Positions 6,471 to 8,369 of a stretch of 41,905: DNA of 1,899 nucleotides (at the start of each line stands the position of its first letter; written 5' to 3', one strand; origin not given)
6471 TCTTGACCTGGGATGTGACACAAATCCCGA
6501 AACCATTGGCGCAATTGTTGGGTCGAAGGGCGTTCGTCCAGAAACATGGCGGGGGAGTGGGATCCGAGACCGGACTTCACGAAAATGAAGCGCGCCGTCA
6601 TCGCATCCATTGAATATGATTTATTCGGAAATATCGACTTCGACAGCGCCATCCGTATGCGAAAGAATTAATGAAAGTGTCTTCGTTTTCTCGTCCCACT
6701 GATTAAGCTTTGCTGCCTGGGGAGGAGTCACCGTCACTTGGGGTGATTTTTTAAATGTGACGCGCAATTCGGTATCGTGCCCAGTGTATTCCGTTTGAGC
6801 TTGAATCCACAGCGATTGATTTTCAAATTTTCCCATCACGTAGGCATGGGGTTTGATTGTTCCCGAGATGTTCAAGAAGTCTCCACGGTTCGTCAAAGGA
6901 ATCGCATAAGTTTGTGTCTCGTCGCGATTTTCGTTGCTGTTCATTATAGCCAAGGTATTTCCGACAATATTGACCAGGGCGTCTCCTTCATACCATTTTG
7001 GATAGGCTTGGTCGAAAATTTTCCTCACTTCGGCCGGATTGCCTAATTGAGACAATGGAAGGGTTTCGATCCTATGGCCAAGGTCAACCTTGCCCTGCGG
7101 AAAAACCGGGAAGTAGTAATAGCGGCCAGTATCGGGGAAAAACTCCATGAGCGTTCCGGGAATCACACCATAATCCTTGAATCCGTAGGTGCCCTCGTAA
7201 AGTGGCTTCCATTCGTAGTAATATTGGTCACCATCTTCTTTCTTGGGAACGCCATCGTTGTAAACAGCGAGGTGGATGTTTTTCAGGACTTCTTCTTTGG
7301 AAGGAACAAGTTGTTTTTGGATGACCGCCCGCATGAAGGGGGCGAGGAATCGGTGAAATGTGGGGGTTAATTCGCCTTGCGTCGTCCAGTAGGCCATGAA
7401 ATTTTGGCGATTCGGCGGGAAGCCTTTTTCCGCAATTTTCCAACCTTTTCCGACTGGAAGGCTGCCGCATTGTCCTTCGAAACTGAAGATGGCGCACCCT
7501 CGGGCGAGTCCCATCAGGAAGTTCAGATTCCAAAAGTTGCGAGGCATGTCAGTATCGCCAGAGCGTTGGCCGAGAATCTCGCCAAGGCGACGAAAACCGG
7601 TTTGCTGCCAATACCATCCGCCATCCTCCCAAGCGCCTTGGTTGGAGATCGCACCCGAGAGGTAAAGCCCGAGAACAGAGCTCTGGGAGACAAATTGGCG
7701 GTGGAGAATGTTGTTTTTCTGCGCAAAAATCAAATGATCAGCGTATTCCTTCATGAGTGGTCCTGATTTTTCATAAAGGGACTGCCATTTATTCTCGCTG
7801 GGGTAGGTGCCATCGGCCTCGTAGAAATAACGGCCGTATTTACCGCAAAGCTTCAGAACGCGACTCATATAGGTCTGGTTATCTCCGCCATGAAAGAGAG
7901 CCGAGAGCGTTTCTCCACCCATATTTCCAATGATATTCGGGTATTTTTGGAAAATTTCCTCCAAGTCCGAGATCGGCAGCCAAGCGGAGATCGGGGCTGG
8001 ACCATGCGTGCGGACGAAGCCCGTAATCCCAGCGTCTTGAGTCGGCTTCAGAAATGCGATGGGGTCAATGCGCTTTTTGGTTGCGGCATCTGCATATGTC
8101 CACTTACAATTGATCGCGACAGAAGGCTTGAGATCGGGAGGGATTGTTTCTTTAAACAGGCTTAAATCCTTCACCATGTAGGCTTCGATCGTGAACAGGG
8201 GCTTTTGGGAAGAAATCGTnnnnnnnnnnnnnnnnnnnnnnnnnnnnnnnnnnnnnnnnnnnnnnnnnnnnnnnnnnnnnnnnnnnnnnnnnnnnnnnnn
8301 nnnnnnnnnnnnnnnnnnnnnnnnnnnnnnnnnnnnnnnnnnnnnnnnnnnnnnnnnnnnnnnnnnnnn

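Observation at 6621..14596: Two collinear ~1,170-1,200-aa secreted paralogs of an unrecognised family flanking an SGNH esterase, a candidate new polysaccharide-cleaving enzyme family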

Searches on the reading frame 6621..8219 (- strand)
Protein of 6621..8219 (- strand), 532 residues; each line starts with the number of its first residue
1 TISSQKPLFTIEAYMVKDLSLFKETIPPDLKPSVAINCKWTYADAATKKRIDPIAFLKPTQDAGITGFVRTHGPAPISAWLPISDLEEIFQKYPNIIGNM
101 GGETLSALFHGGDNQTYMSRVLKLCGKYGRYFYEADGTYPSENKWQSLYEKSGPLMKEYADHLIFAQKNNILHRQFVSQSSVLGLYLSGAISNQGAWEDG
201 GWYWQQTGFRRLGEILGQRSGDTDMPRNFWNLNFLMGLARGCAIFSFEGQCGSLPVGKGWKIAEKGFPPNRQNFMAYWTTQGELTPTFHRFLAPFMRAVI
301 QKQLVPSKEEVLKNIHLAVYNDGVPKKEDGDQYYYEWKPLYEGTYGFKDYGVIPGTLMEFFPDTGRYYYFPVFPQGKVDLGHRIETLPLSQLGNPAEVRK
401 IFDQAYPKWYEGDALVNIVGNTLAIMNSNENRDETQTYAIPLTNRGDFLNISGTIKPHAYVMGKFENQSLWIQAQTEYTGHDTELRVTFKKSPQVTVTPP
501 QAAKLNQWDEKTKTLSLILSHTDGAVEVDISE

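Call 27: find_homologous_proteins(query=A3, max_evalue=0.001)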
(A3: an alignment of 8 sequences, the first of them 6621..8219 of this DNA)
Query A3 (8 sequences) (532 aa, profile of the alignment): 18 proteins with E <= 0.001 among 8000 candidates.
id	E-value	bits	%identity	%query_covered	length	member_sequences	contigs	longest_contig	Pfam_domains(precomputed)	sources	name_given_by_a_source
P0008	9.7e-280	947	63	98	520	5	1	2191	PF08307.18,PF08306.19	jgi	jgi:hypothetical protein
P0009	6.6e-258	875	62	94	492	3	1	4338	PF08307.18,PF08306.19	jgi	jgi:hypothetical protein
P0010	2.6e-244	830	65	86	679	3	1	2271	PF08307.18,PF08306.19,PF13472.13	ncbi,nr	ncbi:MAG: hypothetical protein FJ272_13275 [Planctomycetes bacterium]|nr:hypothetical protein [Planc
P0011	2.2e-238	810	65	84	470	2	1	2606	PF08307.18,PF08306.19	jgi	jgi:hypothetical protein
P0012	2.7e-216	737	64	78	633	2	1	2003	PF08307.18,PF13472.13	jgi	jgi:acyl-CoA thioesterase-1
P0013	5.2e-200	684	46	100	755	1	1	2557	PF08307.18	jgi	jgi:hypothetical protein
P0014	7.9e-195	667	66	66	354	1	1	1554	PF08307.18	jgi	jgi:hypothetical protein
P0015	1.5e-178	613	44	99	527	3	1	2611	PF08307.18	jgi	jgi:hypothetical protein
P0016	1.1e-176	607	43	99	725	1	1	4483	PF08307.18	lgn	-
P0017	2.1e-160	553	64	58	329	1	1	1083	PF08307.18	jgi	jgi:hypothetical protein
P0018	4.3e-157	542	63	58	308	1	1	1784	PF08307.18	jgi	jgi:hypothetical protein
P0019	7.0e-157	541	66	56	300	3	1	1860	PF08307.18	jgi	jgi:hypothetical protein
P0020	4.9e-148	512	51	67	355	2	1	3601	PF08307.18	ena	-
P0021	1.6e-143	497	48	72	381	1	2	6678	PF08307.18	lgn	-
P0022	7.4e-140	485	61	55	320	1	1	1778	PF08307.18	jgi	jgi:hypothetical protein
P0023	9.5e-117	409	44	60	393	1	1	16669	PF08307.18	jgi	jgi:hypothetical protein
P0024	4.9e-116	407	53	55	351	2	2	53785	PF08307.18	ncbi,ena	-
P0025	2.5e-64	236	29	100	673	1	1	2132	PF08307.18,PF08306.19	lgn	-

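Call 28: search_solved_structures(query=A3, max_evalue=1, show_alignments=2)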
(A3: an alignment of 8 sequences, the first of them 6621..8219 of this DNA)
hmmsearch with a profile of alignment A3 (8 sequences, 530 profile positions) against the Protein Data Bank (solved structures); distinct sequences matched with E-value up to 1: 14.
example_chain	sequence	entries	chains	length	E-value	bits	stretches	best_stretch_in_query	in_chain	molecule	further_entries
2wmf_A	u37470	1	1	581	2.3e-19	72.6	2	273-471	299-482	FUCOLECTIN-RELATED PROTEIN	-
2wmh_A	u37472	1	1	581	2.5e-19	72.5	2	273-471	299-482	FUCOLECTIN-RELATED PROTEIN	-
2wmg_A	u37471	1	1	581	6.6e-19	71.1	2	273-471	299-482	FUCOLECTIN-RELATED PROTEIN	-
4d6c_A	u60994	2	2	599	3.3e-08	35.8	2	26-218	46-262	GLYCOSIDE HYDROLASE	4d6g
4d6d_A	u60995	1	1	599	5.5e-08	35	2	26-218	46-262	GLYCOSIDE HYDROLASE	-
4d6e_A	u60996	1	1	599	6.5e-08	34.8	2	26-218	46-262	GLYCOSIDE HYDROLASE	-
4d72_A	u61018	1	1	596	1.3e-07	33.8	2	26-218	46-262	GLYCOSIDE HYDROLASE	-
4d6i_A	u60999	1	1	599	1.4e-07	33.7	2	26-218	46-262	GLYCOSIDE HYDROLASE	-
2wmi_A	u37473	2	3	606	1.4e-07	33.7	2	26-218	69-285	FUCOLECTIN-RELATED PROTEIN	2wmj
4d71_A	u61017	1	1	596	2.3e-07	33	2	26-218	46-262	GLYCOSIDE HYDROLASE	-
4d6f_A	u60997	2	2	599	2.5e-07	32.9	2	26-218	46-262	GLYCOSIDE HYDROLASE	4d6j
4d6h_A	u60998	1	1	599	2.5e-07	32.8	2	26-218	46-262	GLYCOSIDE HYDROLASE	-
2wmi_B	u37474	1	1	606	3.3e-07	32.5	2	26-218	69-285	FUCOLECTIN-RELATED PROTEIN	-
7cuj_A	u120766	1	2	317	0.31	12.8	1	400-474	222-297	Coiled-coil quantitatively-enriched protein 1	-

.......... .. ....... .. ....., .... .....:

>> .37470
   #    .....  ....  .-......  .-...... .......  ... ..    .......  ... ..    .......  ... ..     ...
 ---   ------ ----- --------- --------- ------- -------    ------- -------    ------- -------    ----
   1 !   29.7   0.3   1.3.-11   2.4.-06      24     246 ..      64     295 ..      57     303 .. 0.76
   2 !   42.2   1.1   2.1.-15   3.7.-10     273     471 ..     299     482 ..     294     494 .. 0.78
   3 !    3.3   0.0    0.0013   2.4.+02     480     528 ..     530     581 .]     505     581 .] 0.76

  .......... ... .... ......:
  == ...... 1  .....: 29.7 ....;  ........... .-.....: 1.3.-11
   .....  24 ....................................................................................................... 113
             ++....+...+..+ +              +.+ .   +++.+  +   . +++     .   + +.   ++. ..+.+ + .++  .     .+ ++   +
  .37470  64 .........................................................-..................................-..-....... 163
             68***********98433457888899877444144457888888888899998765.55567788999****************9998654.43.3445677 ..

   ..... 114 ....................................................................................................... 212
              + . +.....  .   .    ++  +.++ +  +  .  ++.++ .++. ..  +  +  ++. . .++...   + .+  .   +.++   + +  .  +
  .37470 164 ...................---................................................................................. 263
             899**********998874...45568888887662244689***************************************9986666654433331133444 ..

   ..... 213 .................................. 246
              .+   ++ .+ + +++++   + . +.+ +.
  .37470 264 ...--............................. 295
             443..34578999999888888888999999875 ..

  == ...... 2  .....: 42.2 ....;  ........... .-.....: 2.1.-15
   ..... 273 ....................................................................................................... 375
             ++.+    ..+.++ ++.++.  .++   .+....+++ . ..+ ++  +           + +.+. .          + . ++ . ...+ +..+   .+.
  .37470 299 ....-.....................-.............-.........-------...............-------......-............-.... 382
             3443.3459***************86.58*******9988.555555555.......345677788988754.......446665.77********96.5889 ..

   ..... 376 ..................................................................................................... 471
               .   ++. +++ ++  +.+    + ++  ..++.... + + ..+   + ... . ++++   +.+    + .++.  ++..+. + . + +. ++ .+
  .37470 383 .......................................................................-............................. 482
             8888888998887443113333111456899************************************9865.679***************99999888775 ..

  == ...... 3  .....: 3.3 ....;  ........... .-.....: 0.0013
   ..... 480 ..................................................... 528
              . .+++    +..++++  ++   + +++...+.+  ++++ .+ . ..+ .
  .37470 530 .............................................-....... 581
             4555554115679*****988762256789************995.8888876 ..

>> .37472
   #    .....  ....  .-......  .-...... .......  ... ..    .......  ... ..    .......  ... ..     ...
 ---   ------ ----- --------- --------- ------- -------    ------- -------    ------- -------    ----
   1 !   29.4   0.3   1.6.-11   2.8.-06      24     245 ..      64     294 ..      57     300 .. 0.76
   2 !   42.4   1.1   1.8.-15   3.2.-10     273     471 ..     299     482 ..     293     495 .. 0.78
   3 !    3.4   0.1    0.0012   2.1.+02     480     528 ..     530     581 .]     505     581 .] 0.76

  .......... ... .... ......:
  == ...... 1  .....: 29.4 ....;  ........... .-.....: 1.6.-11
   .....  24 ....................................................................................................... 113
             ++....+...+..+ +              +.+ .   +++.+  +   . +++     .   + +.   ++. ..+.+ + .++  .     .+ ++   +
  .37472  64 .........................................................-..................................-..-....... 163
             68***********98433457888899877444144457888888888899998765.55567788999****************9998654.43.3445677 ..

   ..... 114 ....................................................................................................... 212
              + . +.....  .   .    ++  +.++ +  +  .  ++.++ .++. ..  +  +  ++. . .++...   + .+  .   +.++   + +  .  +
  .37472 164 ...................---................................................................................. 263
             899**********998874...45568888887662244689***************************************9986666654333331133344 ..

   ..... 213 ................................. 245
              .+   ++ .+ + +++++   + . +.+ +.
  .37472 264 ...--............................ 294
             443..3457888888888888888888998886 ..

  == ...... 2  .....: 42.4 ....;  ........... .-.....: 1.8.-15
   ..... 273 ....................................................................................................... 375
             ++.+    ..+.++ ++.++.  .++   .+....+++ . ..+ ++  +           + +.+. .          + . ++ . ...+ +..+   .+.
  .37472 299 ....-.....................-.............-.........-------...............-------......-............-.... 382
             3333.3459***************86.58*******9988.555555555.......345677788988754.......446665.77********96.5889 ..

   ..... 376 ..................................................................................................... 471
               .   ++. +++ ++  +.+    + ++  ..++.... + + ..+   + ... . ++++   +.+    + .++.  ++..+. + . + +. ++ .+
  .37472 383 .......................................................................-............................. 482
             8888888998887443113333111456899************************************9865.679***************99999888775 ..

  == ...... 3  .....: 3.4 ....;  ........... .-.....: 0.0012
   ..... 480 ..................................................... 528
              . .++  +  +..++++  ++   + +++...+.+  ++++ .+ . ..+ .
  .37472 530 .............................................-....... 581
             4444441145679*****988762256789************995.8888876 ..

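Call 47: predict_structure(alignment_id=A3)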
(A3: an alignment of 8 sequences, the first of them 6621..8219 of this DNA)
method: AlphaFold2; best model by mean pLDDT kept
length: 532 residues; sequences in the alignment: 8
mean_pLDDT: 71.6   pTM: 0.80
mean pLDDT of the five models: 71.6, 71.5, 67.7, 57.3, 53.4
residues with pLDDT >= 90: 130; 70-90: 190; 50-70: 96; < 50: 116
segments of 3 or more residues with pLDDT < 50: 74-77, 104-109, 137-143, 170-178, 200-224, 251-257, 262-268, 270-275, 324-366
pLDDT, mean of each block of 10 residues (from residue 1): 87 78 85 84 68 88 89 55 91 92 52 76 93 61 51 77 70 41 73 62 39 32 53 76 75 46 47 53 76 92 90 79 47 35 34 36 46 64 75 68 74 82 82 81 89 89 91 89 94 95 95 97 94 89
secondary structure, 60 per line:
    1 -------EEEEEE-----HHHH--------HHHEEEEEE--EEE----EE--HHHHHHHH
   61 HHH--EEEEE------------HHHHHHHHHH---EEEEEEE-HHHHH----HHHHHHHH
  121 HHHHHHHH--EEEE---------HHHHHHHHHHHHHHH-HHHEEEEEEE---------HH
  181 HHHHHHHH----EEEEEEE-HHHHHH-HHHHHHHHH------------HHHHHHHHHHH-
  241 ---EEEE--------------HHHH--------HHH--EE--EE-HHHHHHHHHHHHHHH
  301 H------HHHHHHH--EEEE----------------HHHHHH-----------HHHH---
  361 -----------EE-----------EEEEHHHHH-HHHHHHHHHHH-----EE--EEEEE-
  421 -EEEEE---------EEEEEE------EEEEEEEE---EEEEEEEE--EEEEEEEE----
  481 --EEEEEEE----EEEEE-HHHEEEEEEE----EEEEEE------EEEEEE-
elements in order: E8-13 H19-22 E34-39 E42-44 H53-63 E66-70 H83-92 E96-102 H104-108 H113-128 E131-134 H144-158 E163-169 H179-188 E193-199 H201-206 H208-216 H229-239 E244-247 H262-265 H286-301 H308-314 E317-320 H337-342 H354-357 E385-388 H389-393 H395-405 E415-419 E422-426 E436-441 E448-455 E459-466 E469-476 E483-489 E494-498 E503-509 E514-519 E526-531

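Call 52: fold_search(model_id=the predicted structure, library=pdb)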
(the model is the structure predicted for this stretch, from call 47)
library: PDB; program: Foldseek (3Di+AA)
matches with E <= 10: 1433; with E <= 0.001: 113
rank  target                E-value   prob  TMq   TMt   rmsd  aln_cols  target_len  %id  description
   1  2wmf                  3.2e-28  1.00  0.68  0.66   6.8       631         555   19  Crystal structure of the catalytic module of a family 98 glycoside hydrolase from Streptococcus pneumoniae TIGR4 (Sp4GH9 (released 2009-07-14)
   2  2wmg_A                3.4e-28  1.00  0.72  0.69   5.2       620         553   20  Crystal structure of the catalytic module of a family 98 glycoside hydrolase from Streptococcus pneumoniae TIGR4 (Sp4G (released 2009-07-14)
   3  2wmh_A                3.4e-28  1.00  0.70  0.68   5.8       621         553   20  Crystal structure of the catalytic module of a family 98 glycoside hydrolase from Streptococcus pneumoniae TIGR4 in co (released 2009-07-14)
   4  9h6f_A                2.5e-24  1.00  0.69  0.43   6.8       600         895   19  Bacteroides ovatus GH98 endoxylanase in complex with arabino-xylooligosaccharide (released 2025-11-05)
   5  9h6h_B                2.5e-24  1.00  0.68  0.43   7.7       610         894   18  Bacteroides ovatus GH98 endoxylanase with Seleno-methionine substituents (released 2025-11-05)
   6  4d6i_A                3.5e-24  1.00  0.70  0.64   5.7       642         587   17  Crystal structure of a family 98 glycoside hydrolase catalytic module (Sp3GH98) in complex with the type 1 blood group (released 2014-11-26)
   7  9h6g_B                6.8e-24  1.00  0.70  0.44   7.7       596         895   17  Inactive Bacteroides ovatus GH98 endoxylanase E361A in complex with arabino-xylooligosaccharide (released 2025-11-05)
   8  9h6h_A                7.3e-24  1.00  0.69  0.43   7.5       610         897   18  Bacteroides ovatus GH98 endoxylanase with Seleno-methionine substituents (released 2025-11-05)
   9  4d71_A                1.1e-23  1.00  0.69  0.64   5.4       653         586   16  Crystal structure of a family 98 glycoside hydrolase catalytic module (Sp3GH98) in complex with the type 2 blood group (released 2015-01-21)
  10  4d72_A                1.5e-23  1.00  0.69  0.63   5.8       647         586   17  Crystal structure of a family 98 glycoside hydrolase catalytic module (Sp3GH98) in complex with the type 2 blood group (released 2015-01-21)
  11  9h6g_A                1.7e-23  1.00  0.69  0.43   7.9       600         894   18  Inactive Bacteroides ovatus GH98 endoxylanase E361A in complex with arabino-xylooligosaccharide (released 2025-11-05)
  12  4d6f_A                2.1e-23  1.00  0.70  0.64   5.2       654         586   17  Crystal structure of a family 98 glycoside hydrolase catalytic module (Sp3GH98) in complex with the type 1 blood group (released 2014-11-26)
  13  2wmj_B                2.6e-23  1.00  0.70  0.65   5.5       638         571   17  Crystal structure of the catalytic module of a family 98 glycoside hydrolase from Streptococcus pneumoniae SP3-BS71 (S (released 2009-07-14)
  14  4d6e_A                3.7e-23  1.00  0.70  0.65   5.7       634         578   18  Crystal structure of a family 98 glycoside hydrolase catalytic module (Sp3GH98) in complex with the blood group A-tris (released 2014-11-26)
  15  4d6h_A                3.9e-23  1.00  0.69  0.63   5.8       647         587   17  Crystal structure of a family 98 glycoside hydrolase catalytic module (Sp3GH98) in complex with the type 1 blood group (released 2014-11-26)
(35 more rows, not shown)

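Call 55: search_protein_families(library=pfam, proteins=[P0025], max_evalue=0.001)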
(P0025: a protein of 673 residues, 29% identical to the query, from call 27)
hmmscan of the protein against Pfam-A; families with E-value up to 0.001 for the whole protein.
P0025 (673 aa): 2 families
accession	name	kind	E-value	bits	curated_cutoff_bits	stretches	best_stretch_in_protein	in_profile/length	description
PF08306.17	Glyco_hydro_98M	-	5.8e-19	68.9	23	1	170-390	8-250/326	Glycosyl hydrolase family 98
PF08307.16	Glyco_hydro_98C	-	5.2e-11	43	25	1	477-616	22-168/270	Glycosyl hydrolase family 98 C-terminal domain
